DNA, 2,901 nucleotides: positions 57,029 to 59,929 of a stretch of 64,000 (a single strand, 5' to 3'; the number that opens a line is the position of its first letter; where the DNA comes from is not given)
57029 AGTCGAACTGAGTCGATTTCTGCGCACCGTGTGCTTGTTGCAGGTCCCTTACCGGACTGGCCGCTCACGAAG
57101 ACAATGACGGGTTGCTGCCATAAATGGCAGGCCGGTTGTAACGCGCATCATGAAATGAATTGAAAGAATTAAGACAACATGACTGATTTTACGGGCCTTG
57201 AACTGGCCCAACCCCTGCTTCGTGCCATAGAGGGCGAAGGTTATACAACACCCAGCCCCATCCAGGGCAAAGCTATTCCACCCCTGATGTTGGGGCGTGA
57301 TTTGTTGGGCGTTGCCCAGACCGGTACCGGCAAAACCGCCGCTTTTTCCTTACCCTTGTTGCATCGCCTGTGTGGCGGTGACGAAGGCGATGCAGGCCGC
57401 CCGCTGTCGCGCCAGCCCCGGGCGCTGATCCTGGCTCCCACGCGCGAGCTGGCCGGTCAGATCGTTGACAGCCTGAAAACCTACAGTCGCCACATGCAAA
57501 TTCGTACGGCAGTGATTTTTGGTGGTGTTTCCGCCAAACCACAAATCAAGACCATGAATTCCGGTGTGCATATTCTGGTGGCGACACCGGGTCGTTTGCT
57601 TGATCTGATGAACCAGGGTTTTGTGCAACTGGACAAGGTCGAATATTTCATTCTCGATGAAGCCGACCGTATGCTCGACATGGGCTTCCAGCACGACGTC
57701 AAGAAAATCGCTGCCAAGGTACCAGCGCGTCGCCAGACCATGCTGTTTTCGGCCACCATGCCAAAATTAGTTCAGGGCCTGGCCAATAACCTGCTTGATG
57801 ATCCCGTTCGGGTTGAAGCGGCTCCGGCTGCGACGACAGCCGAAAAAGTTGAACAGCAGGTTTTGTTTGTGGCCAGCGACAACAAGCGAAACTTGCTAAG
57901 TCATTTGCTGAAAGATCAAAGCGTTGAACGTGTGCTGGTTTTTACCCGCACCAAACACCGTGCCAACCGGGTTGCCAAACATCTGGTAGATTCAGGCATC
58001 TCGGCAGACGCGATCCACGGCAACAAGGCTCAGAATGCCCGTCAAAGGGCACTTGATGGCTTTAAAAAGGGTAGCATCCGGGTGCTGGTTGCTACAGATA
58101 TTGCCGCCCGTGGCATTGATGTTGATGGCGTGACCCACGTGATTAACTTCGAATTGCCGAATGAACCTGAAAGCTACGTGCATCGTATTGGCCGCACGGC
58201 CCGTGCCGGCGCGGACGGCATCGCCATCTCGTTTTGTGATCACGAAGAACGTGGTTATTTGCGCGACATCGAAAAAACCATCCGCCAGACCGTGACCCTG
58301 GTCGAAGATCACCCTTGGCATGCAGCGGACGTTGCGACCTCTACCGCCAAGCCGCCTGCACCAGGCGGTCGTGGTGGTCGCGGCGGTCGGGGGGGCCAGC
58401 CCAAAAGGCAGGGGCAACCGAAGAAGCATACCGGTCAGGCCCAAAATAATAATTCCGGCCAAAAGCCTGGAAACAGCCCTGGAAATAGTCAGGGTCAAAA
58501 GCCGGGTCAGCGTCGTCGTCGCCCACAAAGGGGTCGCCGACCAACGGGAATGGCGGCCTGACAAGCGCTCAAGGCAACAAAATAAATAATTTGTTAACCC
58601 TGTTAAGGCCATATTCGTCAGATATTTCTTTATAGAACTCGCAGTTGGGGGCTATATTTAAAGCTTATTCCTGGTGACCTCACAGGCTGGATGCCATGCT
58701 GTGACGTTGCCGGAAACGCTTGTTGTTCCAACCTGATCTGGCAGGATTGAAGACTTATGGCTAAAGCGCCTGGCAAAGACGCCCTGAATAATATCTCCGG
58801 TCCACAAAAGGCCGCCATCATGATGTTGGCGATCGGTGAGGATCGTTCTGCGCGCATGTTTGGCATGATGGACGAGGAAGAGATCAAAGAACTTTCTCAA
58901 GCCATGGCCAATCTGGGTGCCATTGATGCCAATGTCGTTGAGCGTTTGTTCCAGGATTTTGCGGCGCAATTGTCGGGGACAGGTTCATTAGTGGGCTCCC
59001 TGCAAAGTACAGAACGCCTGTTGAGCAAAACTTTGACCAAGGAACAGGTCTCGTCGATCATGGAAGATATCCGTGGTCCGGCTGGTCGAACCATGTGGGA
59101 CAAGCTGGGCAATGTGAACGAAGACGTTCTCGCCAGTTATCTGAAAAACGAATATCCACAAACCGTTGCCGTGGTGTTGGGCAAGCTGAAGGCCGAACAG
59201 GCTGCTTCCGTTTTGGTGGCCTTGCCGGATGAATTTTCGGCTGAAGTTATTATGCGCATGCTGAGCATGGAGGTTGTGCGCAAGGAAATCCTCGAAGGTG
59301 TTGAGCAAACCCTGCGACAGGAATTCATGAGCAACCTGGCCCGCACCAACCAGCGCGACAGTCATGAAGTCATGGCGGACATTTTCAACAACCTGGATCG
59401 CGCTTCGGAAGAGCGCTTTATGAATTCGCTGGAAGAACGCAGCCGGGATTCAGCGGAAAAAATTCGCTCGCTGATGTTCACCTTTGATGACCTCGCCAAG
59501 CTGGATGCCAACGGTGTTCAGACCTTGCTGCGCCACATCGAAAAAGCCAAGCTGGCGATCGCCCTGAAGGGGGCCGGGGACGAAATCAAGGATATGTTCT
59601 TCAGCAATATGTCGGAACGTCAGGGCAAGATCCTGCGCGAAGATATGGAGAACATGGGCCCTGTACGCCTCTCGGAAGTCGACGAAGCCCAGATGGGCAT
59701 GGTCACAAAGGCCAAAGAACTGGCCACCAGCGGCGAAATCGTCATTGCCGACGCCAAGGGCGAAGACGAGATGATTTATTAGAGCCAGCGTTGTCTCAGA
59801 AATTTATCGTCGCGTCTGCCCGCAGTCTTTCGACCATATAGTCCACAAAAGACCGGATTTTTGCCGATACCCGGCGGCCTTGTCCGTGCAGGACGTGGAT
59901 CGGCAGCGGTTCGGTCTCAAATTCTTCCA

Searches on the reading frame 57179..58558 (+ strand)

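Call 9: search_protein_families(library=ncbifam, proteins=[window:57179-58558:+], max_evalue=0.00001)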
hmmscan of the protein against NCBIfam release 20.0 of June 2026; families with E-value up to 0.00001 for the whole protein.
window:57179-58558:+ (460 aa): 32 families (the best 25 are shown)
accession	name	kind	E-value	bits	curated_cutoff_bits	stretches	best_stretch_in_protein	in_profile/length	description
NF053710.1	RNA_heli_RhlE2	exception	2.2e-157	525.2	925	1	4-450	3-448/635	RNA helicase RhlE2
NF007882.0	PRK10590.1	equivalog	1.1e-147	492.7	743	1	4-454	3-451/456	ATP-dependent RNA helicase RhlE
NF053711.1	RNA_heli_RhlE1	exception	3.9e-129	431.2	750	1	4-381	3-376/434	RNA helicase RhlE1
NF053631.1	RNA_helic_CshA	equivalog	1.6e-124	416.1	646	1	4-376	1-364/434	degradosome RNA helicase CshA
NF008394.0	PRK11192.1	equivalog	5.3e-115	384.7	507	1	2-372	3-370/441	ATP-dependent RNA helicase SrmB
NF053636.1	DDHlcsCsdAPsy1082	equivalog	1.3e-113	380.2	890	1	3-451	4-450/512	DEAD/DEAH box helicase CsdA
NF008744.0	PRK11776.1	equivalog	2e-110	369.5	524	1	1-376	3-369/460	ATP-dependent RNA helicase DbpA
NF002340.1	PRK01297.1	equivalog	7.6e-104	347.4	564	1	2-370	1-370/372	ATP-dependent RNA helicase RhlB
NF003419.0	PRK04837.1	equivalog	6.9e-100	334.7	588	1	3-376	10-383/424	ATP-dependent RNA helicase RhlB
NF008642.0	PRK11634.1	equivalog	9.5e-98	328.2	989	1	2-376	6-372/628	DEAD/DEAH family ATP-dependent RNA helicase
NF003390.0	PRK04537.1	equivalog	8.5e-86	289.2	732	1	3-442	10-463/572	ATP-dependent RNA helicase RhlB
NF010337.0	PRK13766.1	equivalog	2.7e-21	75.4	610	1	234-346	351-471/781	Hef nuclease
TIGR01389.1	recQ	equivalog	4.9e-18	64.9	640.2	1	21-354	10-329/591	DNA helicase RecQ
TIGR04121.1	DEXH_lig_assoc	equivalog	4.9e-17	60.9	850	1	25-342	14-345/804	ligase-associated DNA damage response DEXH box helicase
TIGR00614.1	recQ_fam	subfamily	4.3e-16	58.7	219.8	1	234-364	211-341/470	RecQ family ATP-dependent DNA helicase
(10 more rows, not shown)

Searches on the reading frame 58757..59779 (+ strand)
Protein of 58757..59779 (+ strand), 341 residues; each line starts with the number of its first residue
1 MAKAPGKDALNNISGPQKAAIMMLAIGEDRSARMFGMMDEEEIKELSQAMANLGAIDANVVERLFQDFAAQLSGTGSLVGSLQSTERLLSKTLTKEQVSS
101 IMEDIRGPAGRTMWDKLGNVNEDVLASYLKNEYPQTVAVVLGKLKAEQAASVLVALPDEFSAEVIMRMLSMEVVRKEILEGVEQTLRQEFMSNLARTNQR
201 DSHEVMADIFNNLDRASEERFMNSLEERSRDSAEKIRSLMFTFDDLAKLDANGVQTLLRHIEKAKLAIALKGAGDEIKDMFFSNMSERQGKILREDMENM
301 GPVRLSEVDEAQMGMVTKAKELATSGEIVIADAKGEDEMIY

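Call 47: search_protein_families(library=pfam, proteins=[window:58757-59779:+], max_evalue=0.001)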
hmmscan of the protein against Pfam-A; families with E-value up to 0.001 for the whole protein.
window:58757-59779:+ (341 aa): 4 families
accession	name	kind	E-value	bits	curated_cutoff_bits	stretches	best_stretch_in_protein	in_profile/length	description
PF01706.21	FliG_C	-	3.6e-41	140.3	23.3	1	224-330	2-108/108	FliG C-terminal domain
PF14842.11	FliG_N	-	5.8e-31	107.6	25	2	13-114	2-104/104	FliG N-terminal domain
PF14841.11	FliG_M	-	1.5e-28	99.2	25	1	123-195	2-74/76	FliG middle domain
PF03448.22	MgtE_N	-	8.6e-08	33.1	25.9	1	134-236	3-96/102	MgtE intracellular N domain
